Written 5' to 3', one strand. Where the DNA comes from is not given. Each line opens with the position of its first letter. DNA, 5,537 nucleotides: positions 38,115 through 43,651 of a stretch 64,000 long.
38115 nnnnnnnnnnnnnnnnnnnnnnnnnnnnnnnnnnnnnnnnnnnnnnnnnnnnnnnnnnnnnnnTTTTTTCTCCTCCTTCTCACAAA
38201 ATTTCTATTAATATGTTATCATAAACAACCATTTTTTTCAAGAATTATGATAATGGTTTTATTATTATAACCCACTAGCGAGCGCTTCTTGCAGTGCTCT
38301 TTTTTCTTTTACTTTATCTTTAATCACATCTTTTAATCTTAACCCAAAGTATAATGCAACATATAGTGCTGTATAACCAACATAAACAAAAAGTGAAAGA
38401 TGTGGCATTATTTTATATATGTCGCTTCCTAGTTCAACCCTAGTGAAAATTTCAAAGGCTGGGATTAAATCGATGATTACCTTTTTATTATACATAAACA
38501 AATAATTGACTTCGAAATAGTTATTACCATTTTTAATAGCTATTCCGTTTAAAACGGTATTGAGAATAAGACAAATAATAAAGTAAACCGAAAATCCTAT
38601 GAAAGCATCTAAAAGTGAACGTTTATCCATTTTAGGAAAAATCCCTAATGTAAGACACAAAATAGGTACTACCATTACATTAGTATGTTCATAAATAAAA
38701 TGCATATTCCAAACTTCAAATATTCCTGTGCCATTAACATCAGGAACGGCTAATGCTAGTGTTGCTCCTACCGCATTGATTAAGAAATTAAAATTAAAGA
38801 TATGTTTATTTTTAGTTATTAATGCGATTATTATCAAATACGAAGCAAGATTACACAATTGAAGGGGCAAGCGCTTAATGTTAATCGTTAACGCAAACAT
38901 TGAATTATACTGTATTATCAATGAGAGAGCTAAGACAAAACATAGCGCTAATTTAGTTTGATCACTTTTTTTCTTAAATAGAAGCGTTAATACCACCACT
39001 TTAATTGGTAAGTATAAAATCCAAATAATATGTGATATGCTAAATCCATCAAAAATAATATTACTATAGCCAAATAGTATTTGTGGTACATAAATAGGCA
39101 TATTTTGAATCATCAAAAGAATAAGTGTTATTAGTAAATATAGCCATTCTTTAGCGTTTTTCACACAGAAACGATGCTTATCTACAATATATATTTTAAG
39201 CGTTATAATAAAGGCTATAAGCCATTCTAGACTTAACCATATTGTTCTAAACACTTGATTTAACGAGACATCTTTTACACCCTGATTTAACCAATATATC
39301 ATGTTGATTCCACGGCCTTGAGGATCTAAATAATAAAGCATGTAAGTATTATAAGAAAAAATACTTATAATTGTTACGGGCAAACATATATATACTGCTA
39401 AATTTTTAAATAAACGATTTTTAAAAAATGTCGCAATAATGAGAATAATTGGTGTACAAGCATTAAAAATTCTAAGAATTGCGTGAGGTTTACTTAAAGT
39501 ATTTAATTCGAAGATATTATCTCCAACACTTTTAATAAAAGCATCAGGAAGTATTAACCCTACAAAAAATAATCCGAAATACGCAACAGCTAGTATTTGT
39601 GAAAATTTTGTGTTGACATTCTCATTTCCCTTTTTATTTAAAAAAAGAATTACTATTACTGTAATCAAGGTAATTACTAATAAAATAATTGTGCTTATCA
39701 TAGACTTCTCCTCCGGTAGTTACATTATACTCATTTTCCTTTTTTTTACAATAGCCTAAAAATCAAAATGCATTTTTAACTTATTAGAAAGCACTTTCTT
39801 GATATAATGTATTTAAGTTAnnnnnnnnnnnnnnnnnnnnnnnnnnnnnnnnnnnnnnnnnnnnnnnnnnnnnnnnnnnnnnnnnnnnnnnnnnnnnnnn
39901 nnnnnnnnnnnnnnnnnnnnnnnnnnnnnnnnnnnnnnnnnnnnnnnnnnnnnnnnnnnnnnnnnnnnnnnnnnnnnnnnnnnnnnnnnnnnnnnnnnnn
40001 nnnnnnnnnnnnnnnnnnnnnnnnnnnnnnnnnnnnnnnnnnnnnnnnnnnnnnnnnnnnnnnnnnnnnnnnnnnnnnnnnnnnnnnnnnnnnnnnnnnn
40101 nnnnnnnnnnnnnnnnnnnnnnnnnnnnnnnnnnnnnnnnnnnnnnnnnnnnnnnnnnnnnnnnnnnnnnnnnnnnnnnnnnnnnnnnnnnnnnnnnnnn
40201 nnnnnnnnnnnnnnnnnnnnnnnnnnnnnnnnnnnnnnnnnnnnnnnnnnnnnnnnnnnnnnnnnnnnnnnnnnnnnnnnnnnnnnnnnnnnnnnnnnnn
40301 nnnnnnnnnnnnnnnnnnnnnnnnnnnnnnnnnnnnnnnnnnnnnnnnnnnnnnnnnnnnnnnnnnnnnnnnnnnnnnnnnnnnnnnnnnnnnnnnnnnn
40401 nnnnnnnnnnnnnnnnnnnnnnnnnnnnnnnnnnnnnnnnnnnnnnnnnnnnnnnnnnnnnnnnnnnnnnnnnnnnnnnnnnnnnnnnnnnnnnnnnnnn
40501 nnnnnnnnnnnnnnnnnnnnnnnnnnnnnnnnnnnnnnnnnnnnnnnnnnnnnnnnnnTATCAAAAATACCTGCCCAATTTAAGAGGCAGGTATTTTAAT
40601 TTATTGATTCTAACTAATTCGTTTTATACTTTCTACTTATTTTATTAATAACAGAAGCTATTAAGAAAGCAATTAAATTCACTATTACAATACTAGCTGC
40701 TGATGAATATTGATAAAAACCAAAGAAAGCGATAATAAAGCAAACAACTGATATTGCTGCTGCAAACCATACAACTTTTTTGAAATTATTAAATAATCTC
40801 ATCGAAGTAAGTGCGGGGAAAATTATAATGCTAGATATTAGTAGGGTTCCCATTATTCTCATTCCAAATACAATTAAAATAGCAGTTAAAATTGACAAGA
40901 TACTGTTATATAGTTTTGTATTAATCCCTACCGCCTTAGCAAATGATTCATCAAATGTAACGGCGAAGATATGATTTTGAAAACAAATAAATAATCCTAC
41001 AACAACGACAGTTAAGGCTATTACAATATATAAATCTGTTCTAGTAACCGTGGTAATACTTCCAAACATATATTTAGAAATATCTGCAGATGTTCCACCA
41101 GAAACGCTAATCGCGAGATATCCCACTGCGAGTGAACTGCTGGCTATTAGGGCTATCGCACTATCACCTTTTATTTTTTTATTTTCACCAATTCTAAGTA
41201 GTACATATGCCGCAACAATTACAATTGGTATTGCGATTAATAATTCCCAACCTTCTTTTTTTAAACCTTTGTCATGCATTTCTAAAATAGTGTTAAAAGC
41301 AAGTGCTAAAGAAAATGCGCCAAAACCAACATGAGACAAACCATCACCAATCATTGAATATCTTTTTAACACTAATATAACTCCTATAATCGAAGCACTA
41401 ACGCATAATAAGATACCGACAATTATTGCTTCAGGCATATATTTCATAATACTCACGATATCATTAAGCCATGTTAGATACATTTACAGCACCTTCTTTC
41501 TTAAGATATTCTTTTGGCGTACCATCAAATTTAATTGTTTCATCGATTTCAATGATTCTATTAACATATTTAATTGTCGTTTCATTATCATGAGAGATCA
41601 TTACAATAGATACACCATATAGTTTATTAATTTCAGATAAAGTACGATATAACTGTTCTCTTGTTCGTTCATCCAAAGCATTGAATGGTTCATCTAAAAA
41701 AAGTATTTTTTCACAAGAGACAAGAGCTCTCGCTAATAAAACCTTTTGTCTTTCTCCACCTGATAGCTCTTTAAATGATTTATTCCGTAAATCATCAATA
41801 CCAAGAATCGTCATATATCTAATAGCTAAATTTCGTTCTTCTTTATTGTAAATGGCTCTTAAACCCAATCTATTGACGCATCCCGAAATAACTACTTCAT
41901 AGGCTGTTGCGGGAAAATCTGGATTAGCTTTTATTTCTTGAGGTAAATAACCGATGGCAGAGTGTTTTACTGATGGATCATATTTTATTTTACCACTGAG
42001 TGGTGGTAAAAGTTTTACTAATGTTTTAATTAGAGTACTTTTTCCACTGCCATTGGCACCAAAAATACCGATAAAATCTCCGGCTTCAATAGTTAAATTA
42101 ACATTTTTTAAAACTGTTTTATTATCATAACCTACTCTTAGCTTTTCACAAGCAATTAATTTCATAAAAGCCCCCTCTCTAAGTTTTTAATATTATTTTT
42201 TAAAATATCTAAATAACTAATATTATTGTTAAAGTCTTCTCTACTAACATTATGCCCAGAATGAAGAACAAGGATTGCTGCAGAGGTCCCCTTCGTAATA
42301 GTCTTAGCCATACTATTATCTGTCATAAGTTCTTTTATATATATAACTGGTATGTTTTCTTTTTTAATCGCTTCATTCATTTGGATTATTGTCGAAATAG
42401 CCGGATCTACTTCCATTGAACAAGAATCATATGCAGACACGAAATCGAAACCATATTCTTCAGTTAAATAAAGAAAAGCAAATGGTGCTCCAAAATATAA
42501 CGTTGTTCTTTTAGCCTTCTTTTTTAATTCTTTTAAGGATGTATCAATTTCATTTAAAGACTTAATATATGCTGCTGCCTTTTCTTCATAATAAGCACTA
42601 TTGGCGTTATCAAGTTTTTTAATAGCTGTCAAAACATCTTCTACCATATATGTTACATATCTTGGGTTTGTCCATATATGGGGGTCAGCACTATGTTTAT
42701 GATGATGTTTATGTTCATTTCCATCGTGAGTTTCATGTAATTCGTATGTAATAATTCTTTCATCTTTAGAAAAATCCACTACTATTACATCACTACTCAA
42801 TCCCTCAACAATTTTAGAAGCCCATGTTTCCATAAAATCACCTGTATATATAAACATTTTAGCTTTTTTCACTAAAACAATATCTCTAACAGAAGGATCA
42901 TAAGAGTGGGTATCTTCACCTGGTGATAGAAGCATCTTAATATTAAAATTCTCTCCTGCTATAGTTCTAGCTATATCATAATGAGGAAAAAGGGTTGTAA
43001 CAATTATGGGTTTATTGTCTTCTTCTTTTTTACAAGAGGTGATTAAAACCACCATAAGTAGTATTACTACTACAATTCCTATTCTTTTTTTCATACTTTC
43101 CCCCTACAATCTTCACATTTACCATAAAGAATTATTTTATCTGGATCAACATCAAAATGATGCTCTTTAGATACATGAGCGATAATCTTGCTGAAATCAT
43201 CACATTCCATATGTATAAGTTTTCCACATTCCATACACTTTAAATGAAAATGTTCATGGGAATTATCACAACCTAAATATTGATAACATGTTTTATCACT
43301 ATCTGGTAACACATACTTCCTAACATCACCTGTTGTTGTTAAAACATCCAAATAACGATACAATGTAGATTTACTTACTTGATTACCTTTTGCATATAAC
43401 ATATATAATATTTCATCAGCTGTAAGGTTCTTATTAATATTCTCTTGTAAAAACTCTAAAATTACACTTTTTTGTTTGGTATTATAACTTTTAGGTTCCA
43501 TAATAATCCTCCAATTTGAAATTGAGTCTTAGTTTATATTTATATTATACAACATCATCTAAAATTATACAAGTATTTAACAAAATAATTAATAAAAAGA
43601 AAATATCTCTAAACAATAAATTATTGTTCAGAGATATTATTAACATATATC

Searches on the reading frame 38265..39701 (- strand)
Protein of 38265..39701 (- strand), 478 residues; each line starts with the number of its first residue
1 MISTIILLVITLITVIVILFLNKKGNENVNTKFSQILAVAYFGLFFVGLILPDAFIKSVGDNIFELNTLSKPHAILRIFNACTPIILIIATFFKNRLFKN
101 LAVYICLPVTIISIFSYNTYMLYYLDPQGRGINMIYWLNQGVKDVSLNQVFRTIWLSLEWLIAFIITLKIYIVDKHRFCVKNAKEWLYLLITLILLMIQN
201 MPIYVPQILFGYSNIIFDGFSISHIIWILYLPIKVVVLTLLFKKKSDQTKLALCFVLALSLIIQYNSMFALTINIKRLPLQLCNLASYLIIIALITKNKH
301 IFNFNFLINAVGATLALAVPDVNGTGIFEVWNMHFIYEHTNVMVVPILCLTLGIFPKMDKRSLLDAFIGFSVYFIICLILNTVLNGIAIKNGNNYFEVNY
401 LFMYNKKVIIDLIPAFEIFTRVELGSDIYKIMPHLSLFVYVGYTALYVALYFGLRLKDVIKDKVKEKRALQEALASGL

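Call 29: search_protein_families(library=pfam, proteins=[window:38265-39701:-], max_evalue=0.0001)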
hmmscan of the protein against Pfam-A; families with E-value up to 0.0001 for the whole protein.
window:38265-39701:- (478 aa): 1 family
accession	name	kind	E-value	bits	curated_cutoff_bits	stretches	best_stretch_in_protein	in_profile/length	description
PF14808.11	TMEM164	-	3.2e-22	79.6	25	1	220-408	2-187/217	TMEM164 family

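Call 62: search_protein_families(library=ncbifam, proteins=[window:38265-39701:-], max_evalue=0.001)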
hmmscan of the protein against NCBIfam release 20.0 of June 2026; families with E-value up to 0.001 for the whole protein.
window:38265-39701:- (478 aa): 1 family
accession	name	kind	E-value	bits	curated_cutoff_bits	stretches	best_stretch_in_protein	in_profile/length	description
TIGR02206.1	intg_mem_TP0381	subfamily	2e-18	66.5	75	1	217-385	3-174/222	TMEM164-related integral membrane acyltransferase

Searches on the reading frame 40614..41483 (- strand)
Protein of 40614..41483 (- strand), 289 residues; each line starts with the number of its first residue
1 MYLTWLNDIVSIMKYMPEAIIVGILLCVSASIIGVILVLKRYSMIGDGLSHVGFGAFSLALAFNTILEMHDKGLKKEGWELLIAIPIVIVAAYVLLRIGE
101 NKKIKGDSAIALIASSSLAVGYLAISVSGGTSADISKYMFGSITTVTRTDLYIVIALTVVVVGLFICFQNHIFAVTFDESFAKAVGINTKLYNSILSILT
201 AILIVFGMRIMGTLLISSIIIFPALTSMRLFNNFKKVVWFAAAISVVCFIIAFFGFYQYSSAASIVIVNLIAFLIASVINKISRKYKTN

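Call 29: search_protein_families(library=pfam, proteins=[window:40614-41483:-], max_evalue=0.0001)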
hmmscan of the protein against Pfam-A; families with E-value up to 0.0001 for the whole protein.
window:40614-41483:- (289 aa): 1 family
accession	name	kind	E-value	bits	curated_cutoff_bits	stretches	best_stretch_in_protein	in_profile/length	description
PF00950.22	ABC-3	-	1.2e-48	166.3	20.1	1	14-278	3-256/258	ABC 3 transport family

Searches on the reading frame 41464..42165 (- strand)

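Call 29: search_protein_families(library=pfam, proteins=[window:41464-42165:-], max_evalue=0.0001)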
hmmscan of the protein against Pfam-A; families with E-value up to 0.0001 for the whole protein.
window:41464-42165:- (233 aa): 5 families
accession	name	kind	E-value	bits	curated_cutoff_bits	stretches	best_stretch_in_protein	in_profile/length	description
PF00005.33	ABC_tran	-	3.4e-28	99.4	25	1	19-162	1-137/137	ABC transporter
PF13304.12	AAA_21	-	8.6e-11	42.9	27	0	32-86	2-78/304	AAA domain, putative AbiEii toxin, Type IV TA system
PF02463.25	SMC_N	-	2.9e-06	27.3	40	0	133-206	136-210/220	RecF/RecN/SMC N terminal domain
PF13558.12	SbcC_Walker_B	-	2.2e-05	25.1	27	0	127-177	26-89/90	SbcC/RAD50-like, Walker B motif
PF13555.12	AAA_29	-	5e-05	23.4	27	1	23-62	16-54/61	P-loop containing region of AAA domain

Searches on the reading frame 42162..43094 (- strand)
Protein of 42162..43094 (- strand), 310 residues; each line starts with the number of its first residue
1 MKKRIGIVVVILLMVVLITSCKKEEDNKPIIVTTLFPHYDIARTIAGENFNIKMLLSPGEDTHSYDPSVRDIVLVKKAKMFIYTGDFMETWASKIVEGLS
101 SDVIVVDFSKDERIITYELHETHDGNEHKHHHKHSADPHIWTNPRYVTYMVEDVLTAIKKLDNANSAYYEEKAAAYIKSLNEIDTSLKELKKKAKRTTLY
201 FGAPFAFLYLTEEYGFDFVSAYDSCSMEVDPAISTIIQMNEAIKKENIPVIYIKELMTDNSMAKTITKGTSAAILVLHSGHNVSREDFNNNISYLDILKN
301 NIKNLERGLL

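Call 29: search_protein_families(library=pfam, proteins=[window:42162-43094:-], max_evalue=0.0001)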
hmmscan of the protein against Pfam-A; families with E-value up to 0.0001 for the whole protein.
window:42162-43094:- (310 aa): 1 family
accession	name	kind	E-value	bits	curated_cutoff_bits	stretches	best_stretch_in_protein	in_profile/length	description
PF01297.22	ZnuA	-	5.2e-61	206.9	29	1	31-307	1-262/263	Zinc-uptake complex component A periplasmic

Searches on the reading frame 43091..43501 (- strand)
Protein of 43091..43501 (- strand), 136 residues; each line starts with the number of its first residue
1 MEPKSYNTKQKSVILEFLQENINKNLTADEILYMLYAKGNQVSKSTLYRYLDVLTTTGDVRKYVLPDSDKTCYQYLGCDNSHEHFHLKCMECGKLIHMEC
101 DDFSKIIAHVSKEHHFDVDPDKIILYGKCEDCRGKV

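Call 29: search_protein_families(library=pfam, proteins=[window:43091-43501:-], max_evalue=0.0001)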
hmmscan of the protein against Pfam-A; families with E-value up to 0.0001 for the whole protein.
window:43091-43501:- (136 aa): 1 family
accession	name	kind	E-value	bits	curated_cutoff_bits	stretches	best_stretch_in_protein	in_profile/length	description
PF01475.25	FUR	-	1.4e-18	67.7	23.1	1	7-123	6-118/121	Ferric uptake regulator family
